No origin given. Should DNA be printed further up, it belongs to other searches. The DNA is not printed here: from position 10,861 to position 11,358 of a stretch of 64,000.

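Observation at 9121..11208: Two paralogous 65-aa ferritin-like (E...EXXH) mini-proteins bracketing nifS-iscU, with cysS immediately downstream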

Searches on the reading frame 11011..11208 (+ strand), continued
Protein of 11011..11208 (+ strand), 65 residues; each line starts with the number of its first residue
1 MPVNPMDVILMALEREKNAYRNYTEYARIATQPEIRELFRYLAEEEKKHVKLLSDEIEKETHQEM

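Call 39: search_protein_families(library=pfam, proteins=[L053:1963-2799:+, L053:2801-3889:+, L053:3886-5286:+, L053:5424-5894:+, L053:5944-6192:+, L056:4841-5677:+, L056:4047-4703:+, L056:2894-4087:+, L064:6192-7283:+, L064:7328-9187:+], max_evalue=0.001)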
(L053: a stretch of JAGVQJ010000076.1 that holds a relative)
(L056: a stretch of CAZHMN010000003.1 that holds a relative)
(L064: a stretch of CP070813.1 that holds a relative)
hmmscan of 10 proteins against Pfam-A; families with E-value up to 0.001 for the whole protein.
L053:1963-2799:+ (278 aa): 1 family
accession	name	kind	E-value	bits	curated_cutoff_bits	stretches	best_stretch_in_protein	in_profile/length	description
PF01261.30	AP_endonuc_2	-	4.9e-58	197.2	31.1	1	22-276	6-248/249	Xylose isomerase-like TIM barrel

L053:2801-3889:+ (362 aa): 4 families
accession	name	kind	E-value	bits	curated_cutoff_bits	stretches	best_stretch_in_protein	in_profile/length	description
PF02518.31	HATPase_c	-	3.1e-24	86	26.4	1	249-356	3-110/111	Histidine kinase-, DNA gyrase B-, and HSP90-like ATPase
PF08448.16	PAS_4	-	5.9e-15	55.9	23.1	1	18-126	2-109/110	PAS fold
PF00512.31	HisKA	-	1.5e-14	54.2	26.9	1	141-202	2-63/66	His Kinase A (phospho-acceptor) domain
PF13426.13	PAS_9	-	1.6e-07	31.9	27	1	21-124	1-103/103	PAS domain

L053:3886-5286:+ (466 aa): 11 families
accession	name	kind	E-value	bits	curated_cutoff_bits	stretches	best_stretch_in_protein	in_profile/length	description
PF00158.32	Sigma54_activat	-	5.5e-70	234.9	20.2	1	143-310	1-167/168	Sigma-54 interaction domain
PF00072.30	Response_reg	-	2.3e-31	108.7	30.2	1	5-113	1-109/111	Response regulator receiver domain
PF25601.1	AAA_lid_14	-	3.3e-26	91.4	27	1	317-396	2-81/87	AAA+ ATPase lid domain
PF14532.12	Sigma54_activ_2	-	4.5e-23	82.5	25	1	144-315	1-138/138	Sigma-54 interaction domain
PF02954.25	HTH_8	-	7.9e-08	32.4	22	1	414-453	2-41/42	Bacterial regulatory protein, Fis family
PF00004.35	AAA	-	1e-06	29.6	21.2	1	168-304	1-130/131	ATPase family associated with various cellular activities (AAA)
PF07728.20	AAA_5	-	1.1e-06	29.1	22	1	168-286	2-123/139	AAA domain (dynein-related subfamily)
PF13604.12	AAA_30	-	5e-05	23.6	27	1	155-263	8-115/191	AAA domain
PF13191.12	AAA_16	-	5.3e-05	24.2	32.6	1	144-266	3-125/167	AAA ATPase domain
PF01078.27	Mg_chelatase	-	0.00024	21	20.3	0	226-284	96-156/207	Magnesium chelatase, subunit ChlI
PF07724.20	AAA_2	-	0.00027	21.5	27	1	164-266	2-105/166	AAA domain (Cdc48 subfamily)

L053:5424-5894:+ (156 aa): 1 family
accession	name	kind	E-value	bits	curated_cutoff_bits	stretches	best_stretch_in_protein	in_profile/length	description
PF01592.21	NifU_N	-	1.3e-24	87.2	22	1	27-118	4-97/127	NifU-like N terminal domain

L053:5944-6192:+ (82 aa): 2 families
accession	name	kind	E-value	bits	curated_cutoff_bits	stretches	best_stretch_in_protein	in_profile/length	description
PF02915.23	Rubrerythrin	-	1e-07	32.9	22.8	1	19-72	81-135/137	Rubrerythrin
PF09537.16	DUF2383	-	5.3e-05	23.8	30.8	1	23-76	3-56/111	Domain of unknown function (DUF2383)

L056:4841-5677:+ (278 aa): 2 families
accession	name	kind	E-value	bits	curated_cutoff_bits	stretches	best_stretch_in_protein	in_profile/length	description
PF01261.30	AP_endonuc_2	-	7.7e-58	196.5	31.1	1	21-276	5-248/249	Xylose isomerase-like TIM barrel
PF11794.13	HpaB_N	-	0.0004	20.5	35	1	176-234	33-91/270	4-hydroxyphenylacetate 3-hydroxylase N terminal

L056:4047-4703:+ (218 aa): 7 families
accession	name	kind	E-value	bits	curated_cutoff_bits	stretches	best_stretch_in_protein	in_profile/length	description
PF00037.32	Fer4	-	6.5e-10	38.9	21.1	2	115-133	6-24/24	4Fe-4S binding domain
PF12838.12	Fer4_7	-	2.7e-09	37.8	27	1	116-172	1-52/52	4Fe-4S dicluster domain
PF14697.11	Fer4_21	-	5.1e-06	27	35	1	114-133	38-58/59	4Fe-4S dicluster domain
PF13484.11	Fer4_16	-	6.5e-06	27.3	30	0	157-184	1-28/66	4Fe-4S double cluster binding domain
PF13183.11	Fer4_8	-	9e-06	26.6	27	0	95-130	24-67/68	4Fe-4S dicluster domain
PF13187.11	Fer4_9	-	3.8e-05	24.1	27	1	116-173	1-52/52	4Fe-4S dicluster domain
PF13534.11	Fer4_17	-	4e-05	24.5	22.2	0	103-130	32-59/61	4Fe-4S dicluster domain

L056:2894-4087:+ (397 aa): 2 families
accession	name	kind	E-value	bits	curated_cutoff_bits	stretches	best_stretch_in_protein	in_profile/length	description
PF13472.12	Lipase_GDSL_2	-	2.9e-11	44.6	32.9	1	103-180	1-84/178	GDSL-like Lipase/Acylhydrolase family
PF00657.28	Lipase_GDSL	-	2.2e-06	28.4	23.6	0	101-174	1-92/208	GDSL-like Lipase/Acylhydrolase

L064:6192-7283:+ (363 aa): 1 family
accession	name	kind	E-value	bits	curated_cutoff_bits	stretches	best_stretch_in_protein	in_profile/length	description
PF02445.21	NadA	-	1.4e-93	313.7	27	1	23-360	2-295/295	Quinolinate synthetase A protein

L064:7328-9187:+ (619 aa): 7 families
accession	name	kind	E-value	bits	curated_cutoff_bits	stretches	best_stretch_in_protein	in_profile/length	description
PF00326.27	Peptidase_S9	-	5.5e-41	140.8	22.6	1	412-619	2-211/213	Prolyl oligopeptidase family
PF02897.21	Peptidase_S9_N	-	7.4e-09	35.3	24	1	82-220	126-280/414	Prolyl oligopeptidase, N-terminal beta-propeller domain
PF02129.25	Peptidase_S15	-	4.4e-08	33.6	23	1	376-513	1-134/262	X-Pro dipeptidyl-peptidase (S15 family)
PF12146.15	Hydrolase_4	-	1.9e-07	31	27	0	415-502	22-104/239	Serine aminopeptidase, S33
PF01738.24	DLH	-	5.6e-07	29.8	21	1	420-611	37-201/217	Dienelactone hydrolase family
PF00561.26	Abhydrolase_1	-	2.5e-05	24.5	25.8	0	401-498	6-93/245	alpha/beta hydrolase fold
PF07676.18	PD40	-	7.9e-05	23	20.9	0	130-156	12-37/38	WD40-like Beta Propeller Repeat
